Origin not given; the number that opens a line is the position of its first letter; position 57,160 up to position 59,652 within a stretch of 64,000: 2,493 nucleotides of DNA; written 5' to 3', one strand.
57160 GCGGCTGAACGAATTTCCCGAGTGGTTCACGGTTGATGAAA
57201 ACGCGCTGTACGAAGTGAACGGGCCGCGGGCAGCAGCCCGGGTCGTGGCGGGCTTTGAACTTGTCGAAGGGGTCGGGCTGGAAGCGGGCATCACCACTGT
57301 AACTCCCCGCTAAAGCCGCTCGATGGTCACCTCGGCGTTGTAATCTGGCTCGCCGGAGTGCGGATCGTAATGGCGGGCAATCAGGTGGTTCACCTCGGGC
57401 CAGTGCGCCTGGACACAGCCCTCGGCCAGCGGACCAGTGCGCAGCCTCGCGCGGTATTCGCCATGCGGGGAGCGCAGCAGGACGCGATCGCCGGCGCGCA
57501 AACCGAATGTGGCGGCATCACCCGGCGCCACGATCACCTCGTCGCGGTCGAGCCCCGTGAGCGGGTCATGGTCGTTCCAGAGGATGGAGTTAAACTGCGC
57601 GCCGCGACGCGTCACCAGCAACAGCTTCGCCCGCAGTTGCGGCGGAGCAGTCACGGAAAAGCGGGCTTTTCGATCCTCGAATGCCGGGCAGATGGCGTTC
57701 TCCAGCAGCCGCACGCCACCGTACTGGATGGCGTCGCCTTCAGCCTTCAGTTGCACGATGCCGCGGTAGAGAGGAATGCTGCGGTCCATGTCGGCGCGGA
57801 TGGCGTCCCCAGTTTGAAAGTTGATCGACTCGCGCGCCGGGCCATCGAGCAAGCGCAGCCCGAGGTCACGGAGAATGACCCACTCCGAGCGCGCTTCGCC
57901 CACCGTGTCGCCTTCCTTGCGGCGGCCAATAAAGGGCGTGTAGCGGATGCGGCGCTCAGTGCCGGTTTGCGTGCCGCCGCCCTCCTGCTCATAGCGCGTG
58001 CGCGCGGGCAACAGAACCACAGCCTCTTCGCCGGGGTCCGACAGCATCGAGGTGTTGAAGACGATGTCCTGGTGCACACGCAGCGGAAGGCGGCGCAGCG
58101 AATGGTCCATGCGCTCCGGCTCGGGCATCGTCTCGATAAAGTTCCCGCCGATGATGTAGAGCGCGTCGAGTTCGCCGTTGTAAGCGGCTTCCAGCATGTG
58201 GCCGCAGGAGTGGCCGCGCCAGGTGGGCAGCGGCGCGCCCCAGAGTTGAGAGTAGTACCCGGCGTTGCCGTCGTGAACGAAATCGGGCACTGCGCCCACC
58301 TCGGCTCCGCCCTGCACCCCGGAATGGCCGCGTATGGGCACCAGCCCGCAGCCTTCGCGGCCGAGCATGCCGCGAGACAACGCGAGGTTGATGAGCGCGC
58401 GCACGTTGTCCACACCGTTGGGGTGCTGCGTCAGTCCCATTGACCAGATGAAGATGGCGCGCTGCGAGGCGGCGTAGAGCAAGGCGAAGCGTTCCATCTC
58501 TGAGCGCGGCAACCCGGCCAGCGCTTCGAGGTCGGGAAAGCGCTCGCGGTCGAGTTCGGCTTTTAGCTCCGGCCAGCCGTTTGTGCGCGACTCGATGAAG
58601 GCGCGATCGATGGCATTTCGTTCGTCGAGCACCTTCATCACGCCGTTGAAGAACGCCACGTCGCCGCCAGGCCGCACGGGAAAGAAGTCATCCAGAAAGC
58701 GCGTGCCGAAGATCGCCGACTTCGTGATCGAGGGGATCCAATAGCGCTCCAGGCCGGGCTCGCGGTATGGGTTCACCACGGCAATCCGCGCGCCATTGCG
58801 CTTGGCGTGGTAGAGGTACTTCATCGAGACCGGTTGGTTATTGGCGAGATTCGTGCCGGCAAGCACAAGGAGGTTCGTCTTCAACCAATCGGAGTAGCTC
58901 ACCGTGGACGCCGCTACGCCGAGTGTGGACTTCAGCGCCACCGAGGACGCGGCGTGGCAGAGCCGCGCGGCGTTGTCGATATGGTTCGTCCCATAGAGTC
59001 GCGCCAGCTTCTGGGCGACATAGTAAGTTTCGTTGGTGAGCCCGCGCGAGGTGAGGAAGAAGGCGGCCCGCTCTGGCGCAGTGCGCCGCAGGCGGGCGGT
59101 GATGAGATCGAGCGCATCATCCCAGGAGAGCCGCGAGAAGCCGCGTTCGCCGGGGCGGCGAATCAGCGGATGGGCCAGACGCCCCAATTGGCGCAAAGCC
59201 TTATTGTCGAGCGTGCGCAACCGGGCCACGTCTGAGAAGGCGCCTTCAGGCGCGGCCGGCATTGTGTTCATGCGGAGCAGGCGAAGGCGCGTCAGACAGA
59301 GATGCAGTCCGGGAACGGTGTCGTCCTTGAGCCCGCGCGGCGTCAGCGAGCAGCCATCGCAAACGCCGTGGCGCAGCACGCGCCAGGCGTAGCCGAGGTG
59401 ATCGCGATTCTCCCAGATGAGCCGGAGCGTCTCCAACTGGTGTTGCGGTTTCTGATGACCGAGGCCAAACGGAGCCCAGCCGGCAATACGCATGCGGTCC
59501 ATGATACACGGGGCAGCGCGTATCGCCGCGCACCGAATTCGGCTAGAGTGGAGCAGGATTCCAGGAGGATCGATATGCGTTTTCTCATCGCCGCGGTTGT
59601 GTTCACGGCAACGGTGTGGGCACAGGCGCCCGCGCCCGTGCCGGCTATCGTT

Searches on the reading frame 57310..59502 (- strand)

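Call 55: search_protein_families(library=pfam, proteins=[window:57310-59502:-], max_evalue=0.00001)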
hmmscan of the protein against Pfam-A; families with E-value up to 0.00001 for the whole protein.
window:57310-59502:- (730 aa): 2 families
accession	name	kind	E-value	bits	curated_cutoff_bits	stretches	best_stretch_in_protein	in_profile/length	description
PF00384.28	Molybdopterin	-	7.4e-40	137.5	24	1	108-548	1-351/353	Molybdopterin oxidoreductase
PF01568.27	Molydop_binding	-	1.8e-10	41.3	26.8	1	631-722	6-107/110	Molydopterin dinucleotide binding domain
